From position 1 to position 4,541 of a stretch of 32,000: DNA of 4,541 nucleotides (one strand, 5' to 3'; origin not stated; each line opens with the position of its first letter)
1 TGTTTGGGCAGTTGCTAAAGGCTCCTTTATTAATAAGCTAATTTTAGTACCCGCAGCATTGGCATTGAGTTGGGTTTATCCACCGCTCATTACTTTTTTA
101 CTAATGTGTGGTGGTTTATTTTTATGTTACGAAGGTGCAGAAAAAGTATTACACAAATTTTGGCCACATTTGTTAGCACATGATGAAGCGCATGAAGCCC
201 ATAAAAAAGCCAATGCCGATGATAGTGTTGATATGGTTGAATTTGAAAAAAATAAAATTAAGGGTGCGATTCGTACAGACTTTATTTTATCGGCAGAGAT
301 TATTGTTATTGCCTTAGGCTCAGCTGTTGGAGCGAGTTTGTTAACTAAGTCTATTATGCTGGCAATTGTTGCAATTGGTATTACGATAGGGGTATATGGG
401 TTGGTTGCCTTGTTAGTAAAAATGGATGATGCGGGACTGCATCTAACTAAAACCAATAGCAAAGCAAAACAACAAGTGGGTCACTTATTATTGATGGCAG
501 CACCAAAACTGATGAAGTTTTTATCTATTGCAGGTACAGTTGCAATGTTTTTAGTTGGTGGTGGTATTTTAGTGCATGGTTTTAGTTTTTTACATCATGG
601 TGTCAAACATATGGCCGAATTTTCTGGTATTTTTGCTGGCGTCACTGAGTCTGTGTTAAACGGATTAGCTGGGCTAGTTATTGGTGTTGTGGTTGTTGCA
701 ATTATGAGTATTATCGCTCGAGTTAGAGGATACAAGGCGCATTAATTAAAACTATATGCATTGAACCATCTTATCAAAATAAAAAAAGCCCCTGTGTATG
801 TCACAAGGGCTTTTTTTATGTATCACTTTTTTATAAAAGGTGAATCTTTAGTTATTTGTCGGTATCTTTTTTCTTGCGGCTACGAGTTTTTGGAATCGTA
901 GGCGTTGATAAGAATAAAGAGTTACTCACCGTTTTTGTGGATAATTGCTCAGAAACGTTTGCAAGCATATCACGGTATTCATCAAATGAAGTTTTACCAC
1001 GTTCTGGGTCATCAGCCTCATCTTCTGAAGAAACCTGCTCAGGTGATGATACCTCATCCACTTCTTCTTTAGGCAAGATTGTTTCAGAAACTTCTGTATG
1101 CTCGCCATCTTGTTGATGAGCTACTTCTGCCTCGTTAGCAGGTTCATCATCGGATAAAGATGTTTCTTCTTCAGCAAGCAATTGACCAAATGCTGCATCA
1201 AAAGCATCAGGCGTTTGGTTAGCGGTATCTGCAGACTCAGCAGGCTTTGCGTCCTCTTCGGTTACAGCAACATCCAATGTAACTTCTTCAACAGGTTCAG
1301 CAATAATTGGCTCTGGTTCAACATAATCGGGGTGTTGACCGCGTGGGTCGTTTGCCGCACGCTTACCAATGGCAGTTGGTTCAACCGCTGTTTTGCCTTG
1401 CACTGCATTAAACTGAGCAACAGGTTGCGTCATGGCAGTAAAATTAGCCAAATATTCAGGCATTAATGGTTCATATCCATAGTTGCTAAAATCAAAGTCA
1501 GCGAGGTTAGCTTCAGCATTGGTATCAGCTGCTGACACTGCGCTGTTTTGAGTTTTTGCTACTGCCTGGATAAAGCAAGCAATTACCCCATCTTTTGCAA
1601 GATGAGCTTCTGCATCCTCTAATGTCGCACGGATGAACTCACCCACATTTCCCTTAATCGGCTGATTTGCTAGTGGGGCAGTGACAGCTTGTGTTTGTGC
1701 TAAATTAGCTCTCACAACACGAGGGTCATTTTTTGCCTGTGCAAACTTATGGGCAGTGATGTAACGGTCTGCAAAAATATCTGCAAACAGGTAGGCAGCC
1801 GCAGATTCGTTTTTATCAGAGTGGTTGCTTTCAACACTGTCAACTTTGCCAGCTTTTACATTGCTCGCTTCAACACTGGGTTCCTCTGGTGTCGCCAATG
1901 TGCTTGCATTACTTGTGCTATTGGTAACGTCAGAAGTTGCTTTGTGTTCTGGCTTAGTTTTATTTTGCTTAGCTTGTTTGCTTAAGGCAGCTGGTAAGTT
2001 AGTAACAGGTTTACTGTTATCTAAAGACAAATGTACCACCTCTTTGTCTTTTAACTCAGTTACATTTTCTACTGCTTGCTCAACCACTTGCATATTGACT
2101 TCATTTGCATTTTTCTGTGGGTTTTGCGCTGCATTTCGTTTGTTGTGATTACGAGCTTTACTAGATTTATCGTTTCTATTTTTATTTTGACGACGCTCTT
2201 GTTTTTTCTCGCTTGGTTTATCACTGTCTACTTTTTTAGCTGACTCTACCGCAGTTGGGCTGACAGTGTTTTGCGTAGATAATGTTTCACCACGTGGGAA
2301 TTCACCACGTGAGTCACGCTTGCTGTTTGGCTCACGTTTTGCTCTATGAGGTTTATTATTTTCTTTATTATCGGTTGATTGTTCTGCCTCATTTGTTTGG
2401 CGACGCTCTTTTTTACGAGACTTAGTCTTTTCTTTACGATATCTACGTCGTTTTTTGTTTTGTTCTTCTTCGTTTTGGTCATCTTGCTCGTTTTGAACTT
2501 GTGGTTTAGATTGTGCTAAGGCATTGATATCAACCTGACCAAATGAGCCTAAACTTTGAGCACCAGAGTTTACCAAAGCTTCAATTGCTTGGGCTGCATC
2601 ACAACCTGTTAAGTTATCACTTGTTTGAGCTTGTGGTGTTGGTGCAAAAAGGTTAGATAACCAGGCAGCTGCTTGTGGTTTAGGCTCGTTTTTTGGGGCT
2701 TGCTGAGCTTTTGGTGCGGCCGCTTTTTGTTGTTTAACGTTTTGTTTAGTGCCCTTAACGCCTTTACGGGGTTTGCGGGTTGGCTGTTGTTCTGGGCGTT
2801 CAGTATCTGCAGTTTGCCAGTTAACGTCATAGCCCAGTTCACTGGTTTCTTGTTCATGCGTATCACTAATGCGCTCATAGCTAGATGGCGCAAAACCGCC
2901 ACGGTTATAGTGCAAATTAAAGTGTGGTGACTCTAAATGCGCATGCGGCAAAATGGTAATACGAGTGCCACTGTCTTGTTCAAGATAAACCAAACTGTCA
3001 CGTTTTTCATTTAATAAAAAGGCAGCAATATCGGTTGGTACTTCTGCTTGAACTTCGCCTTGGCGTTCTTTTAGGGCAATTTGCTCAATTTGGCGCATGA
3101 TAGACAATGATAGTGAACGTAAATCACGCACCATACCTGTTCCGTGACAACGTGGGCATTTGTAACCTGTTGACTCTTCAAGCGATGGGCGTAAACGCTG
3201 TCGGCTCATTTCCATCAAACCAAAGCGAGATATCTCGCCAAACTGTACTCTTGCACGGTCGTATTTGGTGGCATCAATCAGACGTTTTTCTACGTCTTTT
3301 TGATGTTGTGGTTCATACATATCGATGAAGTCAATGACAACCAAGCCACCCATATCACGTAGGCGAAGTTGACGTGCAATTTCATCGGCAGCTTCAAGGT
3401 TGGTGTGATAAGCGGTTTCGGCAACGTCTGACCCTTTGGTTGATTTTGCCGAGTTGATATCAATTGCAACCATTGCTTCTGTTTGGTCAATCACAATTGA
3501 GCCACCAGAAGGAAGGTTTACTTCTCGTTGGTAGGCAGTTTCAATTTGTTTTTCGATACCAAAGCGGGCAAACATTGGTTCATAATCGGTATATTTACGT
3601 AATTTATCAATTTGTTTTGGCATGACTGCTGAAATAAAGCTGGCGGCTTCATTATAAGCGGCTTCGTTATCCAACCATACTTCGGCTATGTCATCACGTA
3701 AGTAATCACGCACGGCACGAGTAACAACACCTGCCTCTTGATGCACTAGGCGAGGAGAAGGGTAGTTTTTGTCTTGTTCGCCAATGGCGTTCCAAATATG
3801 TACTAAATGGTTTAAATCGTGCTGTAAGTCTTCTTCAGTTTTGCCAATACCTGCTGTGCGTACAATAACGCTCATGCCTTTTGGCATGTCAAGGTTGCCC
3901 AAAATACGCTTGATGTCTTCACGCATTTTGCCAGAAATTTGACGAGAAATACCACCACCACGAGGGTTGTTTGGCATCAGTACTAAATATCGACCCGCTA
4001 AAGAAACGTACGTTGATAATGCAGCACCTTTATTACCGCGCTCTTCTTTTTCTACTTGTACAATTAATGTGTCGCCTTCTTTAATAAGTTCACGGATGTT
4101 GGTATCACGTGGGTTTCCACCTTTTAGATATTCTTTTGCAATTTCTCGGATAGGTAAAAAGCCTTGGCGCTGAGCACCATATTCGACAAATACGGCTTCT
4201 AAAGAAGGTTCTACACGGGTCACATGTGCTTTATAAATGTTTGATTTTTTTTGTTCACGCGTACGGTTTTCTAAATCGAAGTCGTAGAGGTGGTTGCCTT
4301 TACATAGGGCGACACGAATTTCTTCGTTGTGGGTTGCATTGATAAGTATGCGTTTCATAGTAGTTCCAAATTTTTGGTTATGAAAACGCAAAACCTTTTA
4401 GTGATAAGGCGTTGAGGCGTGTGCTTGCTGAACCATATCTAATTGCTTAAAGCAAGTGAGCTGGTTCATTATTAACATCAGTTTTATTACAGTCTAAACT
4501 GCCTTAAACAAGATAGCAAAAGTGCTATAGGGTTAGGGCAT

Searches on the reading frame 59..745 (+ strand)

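Call 14: search_protein_families(library=pfam, proteins=[window:59-745:+], max_evalue=0.0001)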
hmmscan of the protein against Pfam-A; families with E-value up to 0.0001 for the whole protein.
window:59-745:+ (228 aa): 1 family
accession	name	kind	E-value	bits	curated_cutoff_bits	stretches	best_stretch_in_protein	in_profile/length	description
PF05661.17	DUF808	-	8e-71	239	28.4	1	1-215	82-302/302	Protein of unknown function (DUF808)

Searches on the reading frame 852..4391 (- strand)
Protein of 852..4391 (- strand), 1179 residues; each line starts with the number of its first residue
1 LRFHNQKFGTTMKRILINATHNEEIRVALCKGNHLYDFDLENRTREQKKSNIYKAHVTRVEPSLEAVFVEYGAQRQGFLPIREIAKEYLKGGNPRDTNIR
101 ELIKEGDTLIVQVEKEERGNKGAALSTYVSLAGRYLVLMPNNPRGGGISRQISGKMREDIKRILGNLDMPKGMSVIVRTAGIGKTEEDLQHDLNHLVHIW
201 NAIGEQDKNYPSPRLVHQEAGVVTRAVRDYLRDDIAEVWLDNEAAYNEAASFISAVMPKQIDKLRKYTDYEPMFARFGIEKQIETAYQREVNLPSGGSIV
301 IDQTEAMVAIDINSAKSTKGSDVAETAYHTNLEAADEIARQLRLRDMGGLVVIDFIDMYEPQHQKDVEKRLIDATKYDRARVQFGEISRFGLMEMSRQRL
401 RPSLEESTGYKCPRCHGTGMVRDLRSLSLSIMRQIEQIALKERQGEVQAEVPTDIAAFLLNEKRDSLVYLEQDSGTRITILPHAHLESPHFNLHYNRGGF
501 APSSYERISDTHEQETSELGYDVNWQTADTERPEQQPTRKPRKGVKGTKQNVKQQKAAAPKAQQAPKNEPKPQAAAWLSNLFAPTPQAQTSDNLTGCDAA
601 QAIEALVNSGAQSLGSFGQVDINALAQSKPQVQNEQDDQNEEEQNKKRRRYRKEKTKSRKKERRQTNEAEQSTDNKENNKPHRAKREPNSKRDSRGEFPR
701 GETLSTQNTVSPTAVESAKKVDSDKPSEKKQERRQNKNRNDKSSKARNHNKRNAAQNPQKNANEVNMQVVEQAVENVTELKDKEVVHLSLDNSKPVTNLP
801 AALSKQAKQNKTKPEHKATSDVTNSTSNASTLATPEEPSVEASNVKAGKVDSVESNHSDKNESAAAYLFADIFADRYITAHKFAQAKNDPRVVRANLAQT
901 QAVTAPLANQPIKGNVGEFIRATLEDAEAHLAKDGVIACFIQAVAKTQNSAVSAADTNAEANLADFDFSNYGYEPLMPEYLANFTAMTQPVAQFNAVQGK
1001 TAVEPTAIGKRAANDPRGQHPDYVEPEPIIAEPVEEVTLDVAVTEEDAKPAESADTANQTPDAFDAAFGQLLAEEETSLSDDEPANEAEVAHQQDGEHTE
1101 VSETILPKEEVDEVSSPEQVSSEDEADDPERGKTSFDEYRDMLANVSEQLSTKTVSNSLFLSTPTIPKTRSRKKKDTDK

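Call 14: search_protein_families(library=pfam, proteins=[window:852-4391:-], max_evalue=0.0001)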
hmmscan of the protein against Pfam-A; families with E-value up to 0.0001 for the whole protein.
window:852-4391:- (1179 aa): 3 families
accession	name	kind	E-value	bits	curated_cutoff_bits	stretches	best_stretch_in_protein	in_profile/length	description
PF10150.14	RNase_E_G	-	1.1e-95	320.6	25.5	1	130-399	1-269/270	Ribonuclease E/G family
PF20833.2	RNase_E_G_Thio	-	2e-27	95.6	26.8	1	411-493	1-83/86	RNase E/G, Thioredoxin-like domain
PF00575.29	S1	-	7.4e-10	39.5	22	1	47-127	2-73/74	S1 RNA binding domain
